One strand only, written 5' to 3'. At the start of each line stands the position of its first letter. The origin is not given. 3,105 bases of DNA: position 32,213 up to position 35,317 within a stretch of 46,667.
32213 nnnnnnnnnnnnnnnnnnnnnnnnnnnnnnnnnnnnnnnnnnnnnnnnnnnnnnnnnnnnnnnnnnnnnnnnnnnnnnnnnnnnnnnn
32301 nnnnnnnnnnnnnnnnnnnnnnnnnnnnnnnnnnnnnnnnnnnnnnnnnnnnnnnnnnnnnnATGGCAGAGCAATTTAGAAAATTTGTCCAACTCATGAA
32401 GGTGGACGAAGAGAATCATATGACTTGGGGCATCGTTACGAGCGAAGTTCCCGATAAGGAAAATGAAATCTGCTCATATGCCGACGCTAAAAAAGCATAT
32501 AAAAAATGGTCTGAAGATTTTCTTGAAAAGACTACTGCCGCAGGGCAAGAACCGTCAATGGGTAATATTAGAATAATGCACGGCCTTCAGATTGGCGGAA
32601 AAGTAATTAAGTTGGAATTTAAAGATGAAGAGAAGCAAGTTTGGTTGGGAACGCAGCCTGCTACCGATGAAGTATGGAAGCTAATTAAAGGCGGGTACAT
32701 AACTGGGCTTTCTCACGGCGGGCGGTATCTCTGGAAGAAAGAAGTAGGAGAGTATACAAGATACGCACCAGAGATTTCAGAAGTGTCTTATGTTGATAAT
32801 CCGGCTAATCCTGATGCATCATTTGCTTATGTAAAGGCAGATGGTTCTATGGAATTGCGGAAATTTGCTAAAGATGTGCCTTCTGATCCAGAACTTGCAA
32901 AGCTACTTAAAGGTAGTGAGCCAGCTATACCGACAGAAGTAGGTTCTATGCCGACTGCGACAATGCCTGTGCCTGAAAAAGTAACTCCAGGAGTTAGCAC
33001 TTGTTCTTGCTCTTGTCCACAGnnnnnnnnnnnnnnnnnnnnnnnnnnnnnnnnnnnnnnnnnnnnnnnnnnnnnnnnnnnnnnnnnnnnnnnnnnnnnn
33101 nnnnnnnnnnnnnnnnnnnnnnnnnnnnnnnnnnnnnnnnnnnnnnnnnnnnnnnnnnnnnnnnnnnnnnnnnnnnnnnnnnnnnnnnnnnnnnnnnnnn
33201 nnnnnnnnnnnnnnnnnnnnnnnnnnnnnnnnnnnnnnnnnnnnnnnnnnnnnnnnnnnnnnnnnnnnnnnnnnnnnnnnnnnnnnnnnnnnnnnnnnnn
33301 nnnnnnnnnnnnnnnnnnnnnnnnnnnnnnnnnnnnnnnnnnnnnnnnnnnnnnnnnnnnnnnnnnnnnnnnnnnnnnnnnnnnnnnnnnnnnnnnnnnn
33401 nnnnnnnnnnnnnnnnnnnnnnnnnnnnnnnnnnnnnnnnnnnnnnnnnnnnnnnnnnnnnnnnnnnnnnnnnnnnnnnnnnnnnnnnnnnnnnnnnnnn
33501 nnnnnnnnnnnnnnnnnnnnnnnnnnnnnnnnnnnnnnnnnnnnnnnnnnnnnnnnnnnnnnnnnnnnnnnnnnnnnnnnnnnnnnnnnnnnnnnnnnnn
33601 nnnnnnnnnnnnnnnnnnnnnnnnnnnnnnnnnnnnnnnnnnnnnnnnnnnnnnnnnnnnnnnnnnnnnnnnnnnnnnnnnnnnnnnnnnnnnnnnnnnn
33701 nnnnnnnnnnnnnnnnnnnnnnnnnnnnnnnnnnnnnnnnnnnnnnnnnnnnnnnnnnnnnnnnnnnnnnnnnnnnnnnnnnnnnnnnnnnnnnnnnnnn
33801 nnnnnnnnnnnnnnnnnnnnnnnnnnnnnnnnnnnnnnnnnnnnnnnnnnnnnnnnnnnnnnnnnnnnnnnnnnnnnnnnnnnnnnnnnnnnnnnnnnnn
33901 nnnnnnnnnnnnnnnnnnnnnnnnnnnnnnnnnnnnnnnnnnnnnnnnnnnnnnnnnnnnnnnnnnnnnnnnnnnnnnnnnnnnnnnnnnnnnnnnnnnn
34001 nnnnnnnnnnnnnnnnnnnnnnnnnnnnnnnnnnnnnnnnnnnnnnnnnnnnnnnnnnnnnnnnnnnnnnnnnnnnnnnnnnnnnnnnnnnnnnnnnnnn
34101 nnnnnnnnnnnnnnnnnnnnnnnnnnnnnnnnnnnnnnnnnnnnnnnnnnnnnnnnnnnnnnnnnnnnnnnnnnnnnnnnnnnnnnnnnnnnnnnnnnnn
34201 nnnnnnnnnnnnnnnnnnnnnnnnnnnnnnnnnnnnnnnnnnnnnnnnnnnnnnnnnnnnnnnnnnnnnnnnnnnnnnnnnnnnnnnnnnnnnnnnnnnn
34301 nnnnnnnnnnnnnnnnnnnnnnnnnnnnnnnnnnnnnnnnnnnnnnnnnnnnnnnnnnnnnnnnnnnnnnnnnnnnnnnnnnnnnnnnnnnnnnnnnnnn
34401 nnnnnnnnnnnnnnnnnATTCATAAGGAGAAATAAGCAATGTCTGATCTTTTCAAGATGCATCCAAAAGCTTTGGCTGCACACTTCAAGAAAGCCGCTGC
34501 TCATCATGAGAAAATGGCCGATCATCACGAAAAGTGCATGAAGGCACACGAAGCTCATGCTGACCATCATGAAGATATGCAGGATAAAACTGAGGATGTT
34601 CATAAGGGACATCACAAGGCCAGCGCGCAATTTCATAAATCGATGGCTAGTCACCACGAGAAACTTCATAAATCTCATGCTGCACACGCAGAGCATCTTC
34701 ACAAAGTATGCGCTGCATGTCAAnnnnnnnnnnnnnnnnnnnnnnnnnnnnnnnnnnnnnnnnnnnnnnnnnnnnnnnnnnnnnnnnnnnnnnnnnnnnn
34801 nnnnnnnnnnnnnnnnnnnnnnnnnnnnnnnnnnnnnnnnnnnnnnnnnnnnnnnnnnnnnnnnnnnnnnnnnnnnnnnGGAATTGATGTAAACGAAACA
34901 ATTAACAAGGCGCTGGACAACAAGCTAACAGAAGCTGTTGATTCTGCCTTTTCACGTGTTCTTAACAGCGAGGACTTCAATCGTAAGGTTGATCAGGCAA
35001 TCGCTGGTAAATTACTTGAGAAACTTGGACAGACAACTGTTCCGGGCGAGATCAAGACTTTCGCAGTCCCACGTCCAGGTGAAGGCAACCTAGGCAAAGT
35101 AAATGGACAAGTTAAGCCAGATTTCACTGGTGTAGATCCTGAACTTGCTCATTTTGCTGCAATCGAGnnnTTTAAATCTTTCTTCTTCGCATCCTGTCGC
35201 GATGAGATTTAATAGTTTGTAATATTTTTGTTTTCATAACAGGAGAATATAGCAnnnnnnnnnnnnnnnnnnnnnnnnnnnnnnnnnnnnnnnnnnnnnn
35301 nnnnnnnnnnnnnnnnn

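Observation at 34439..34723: Histidine-rich repeat domain on the scaffold-positioned protein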

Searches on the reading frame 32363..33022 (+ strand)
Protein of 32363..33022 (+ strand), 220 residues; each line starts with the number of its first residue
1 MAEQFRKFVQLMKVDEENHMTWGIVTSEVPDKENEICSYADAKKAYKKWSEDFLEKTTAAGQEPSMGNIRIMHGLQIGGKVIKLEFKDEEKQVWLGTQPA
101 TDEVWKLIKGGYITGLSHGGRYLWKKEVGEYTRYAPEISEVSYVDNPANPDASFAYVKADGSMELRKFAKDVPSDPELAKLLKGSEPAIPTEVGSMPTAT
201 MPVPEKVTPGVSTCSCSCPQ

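Call 100: search_protein_families(library=pfam, proteins=[window:32363-33022:+], max_evalue=0.01)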
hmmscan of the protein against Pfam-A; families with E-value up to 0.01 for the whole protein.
window:32363-33022:+ (220 aa): 2 families
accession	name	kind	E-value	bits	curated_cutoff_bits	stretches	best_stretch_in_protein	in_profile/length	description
PF14550.11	Peptidase_S78_2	-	0.00063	20.2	24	1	10-120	4-120/126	Putative phage serine protease XkdF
PF04586.22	Peptidase_S78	-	0.0021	18.6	21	1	98-158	90-156/165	Caudovirus prohead serine protease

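Call 102: search_solved_structures(query=A4, max_evalue=1, show_alignments=1)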
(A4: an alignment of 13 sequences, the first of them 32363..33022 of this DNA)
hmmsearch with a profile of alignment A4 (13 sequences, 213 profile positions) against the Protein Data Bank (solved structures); distinct sequences matched with E-value up to 1: 0.

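Call 103: search_protein_families(library=phrogs, alignment_id=A4, max_evalue=0.001)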
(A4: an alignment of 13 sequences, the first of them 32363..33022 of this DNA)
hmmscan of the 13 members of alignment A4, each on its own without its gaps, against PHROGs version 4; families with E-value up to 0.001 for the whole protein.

A. member 1, window:32363-33022:+ (220 aa): 6 families
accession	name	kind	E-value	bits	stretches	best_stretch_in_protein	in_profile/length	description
phrog_21715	-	unknown function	3.9e-11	43.9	1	13-175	13-162/381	-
phrog_3017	-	head and packaging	2.2e-07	31.4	0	3-120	34-150/402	head maturation protease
phrog_617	-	head and packaging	8e-06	26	1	92-161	90-165/626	major head protein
phrog_80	-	head and packaging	1.6e-05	25.4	1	101-169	316-390/607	head maturation protease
phrog_1530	-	other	3.1e-05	24.4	1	9-139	237-366/379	DNA methyltransferase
phrog_9427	-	head and packaging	6.6e-05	23.3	1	10-155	20-166/453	head maturation protease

B. families by the number of members that match (of 13 scanned): 7 families
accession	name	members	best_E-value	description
phrog_21715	-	10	1.9e-18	-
phrog_9427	-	6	7.8e-12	head maturation protease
phrog_3017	-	2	2.2e-07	head maturation protease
phrog_34096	-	2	3e-07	head maturation protease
phrog_80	-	2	4.8e-06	head maturation protease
phrog_1530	-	2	3.1e-05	DNA methyltransferase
phrog_617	-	1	8e-06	major head protein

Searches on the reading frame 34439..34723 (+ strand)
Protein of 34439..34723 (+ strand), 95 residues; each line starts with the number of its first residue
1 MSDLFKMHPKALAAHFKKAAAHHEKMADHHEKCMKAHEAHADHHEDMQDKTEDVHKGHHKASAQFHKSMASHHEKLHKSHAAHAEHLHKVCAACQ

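Call 29: search_solved_structures(query=A2, max_evalue=10, show_alignments=4)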
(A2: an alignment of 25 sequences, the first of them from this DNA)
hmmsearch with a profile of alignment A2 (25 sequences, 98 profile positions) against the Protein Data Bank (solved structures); distinct sequences matched with E-value up to 10: 2.
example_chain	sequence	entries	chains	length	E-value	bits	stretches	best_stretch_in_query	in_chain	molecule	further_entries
5tpt_A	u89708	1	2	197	0.58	13.9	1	3-45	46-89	Amyloid-like protein 2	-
5los_A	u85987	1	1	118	0.86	13.4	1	16-91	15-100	PIIN_05872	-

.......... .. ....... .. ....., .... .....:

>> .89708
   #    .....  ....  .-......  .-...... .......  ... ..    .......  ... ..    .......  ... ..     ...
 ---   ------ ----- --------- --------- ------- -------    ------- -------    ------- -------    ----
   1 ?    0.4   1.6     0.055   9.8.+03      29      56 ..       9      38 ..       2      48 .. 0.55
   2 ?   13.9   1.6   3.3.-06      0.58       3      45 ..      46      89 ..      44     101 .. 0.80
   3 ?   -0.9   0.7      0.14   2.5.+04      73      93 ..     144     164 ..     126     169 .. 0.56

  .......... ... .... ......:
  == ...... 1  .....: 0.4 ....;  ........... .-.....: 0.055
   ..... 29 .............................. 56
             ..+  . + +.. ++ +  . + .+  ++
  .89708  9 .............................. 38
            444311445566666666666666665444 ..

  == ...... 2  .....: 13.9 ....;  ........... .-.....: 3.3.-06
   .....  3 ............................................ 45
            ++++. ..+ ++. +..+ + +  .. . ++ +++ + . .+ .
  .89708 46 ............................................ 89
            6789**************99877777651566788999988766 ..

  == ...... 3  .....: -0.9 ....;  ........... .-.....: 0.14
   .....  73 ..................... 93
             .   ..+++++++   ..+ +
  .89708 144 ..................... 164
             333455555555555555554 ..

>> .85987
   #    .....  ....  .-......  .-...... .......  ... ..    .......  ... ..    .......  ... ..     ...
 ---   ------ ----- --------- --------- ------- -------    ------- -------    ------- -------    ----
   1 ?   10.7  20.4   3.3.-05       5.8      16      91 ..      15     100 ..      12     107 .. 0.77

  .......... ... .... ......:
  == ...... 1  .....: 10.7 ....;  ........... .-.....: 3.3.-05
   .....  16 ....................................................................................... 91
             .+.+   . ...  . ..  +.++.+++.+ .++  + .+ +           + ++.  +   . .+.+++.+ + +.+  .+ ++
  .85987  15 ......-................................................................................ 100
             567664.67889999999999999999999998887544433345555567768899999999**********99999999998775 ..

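Call 30: search_protein_families(library=pfam, alignment_id=A2, max_evalue=1)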
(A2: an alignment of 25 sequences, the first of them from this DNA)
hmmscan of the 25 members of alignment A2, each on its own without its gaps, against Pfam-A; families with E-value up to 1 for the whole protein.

A. member 1, seq(95 aa): 2 families
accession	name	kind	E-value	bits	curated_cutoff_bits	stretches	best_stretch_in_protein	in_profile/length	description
PF07766.19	LETM1_RBD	-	0.0086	16.1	25.3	1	5-92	39-117/229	LETM1-like, RBD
PF04108.17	ATG17_like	-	0.37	10.7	43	1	5-88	164-253/355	Autophagy protein ATG17-like domain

B. families by the number of members that match (of 25 scanned): 40 families (the first 25 are shown)
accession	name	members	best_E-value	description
PF04108.17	ATG17_like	4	0.14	Autophagy protein ATG17-like domain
PF18323.6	CSN5_C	4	0.25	Cop9 signalosome subunit 5 C-terminal domain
PF00401.25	ATP-synt_DE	2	0.0015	ATP synthase, Delta/Epsilon chain, long alpha-helix domain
PF07766.19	LETM1_RBD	2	0.0086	LETM1-like, RBD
PF18829.7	Importin_rep_6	2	0.058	Importin repeat 6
PF10368.14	YkyA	1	0.0045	Putative cell-wall binding lipoprotein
PF01041.23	DegT_DnrJ_EryC1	1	0.0051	DegT/DnrJ/EryC1/StrS aminotransferase family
PF16746.10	BAR_3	1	0.014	BAR domain of APPL family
PF19220.6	Rod_CreS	1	0.015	Crescentin, rod domain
PF04209.19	HgmA_C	1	0.02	Homogentisate 1,2-dioxygenase C-terminal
PF17101.10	Stealth_CR1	1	0.033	Stealth protein CR1, conserved region 1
PF15151.11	RGCC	1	0.034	Response gene to complement 32 protein family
PF10602.15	RPN7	1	0.034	26S proteasome subunit RPN7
PF07888.16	CALCOCO1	1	0.04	Calcium binding and coiled-coil domain (CALCOCO1) like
PF13851.11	GAS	1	0.06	Growth-arrest specific micro-tubule binding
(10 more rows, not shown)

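Call 48: search_protein_representatives(alignment_id=A2)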
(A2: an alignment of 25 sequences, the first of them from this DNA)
Query: 25 sequences, 98 profile positions. Proteins with E-value up to 0.001 (for the whole library): 115; up to 1e-10: 42; up to 1e-30: 1. The best 115 are listed.
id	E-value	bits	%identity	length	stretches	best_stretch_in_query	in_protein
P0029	1.4e-31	125.0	-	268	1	3-98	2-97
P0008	8.2e-29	116.1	-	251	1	4-97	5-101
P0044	1.4e-28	115.3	-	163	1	4-97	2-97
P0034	2.5e-27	111.4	-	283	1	3-97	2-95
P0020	2.7e-27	111.3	-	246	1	4-97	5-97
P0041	6.7e-27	110.0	-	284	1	2-97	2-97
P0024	1.7e-26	108.7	-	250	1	4-98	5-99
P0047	2.7e-25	104.8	-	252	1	4-97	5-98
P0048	6.9e-25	103.5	-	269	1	6-96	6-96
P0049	2.0e-24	102.1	-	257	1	3-97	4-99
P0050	4.2e-24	101.0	-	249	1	5-97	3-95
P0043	5.0e-24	100.8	-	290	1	4-97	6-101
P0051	6.6e-24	100.4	-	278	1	3-97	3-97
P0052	1.4e-22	96.1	-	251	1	3-97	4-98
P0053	1.5e-22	96.1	-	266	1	6-97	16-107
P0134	1.8e-04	38.1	-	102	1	10-97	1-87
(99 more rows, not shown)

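Call 95: find_encoding_contigs(protein=P0134, flank=4000, max_places=2)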
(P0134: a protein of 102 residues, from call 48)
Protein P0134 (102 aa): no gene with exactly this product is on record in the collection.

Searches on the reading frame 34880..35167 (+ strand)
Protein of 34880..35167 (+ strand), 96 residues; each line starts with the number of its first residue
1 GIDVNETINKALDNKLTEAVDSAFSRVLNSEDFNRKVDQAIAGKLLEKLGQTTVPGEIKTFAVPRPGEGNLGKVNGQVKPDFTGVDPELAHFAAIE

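Call 59: find_homologous_proteins(query=window:34880-35167:+, max_evalue=0.01)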
Query window:34880-35167:+ (96 aa): 3 proteins with E <= 0.01 among 4 candidates.
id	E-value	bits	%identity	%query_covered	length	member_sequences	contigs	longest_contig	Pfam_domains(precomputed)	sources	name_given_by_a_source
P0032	3.6e-24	103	61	96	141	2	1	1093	-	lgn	-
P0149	1.5e-20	91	56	96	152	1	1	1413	-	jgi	jgi:hypothetical protein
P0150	6.8e-17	79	63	83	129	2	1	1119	-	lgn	-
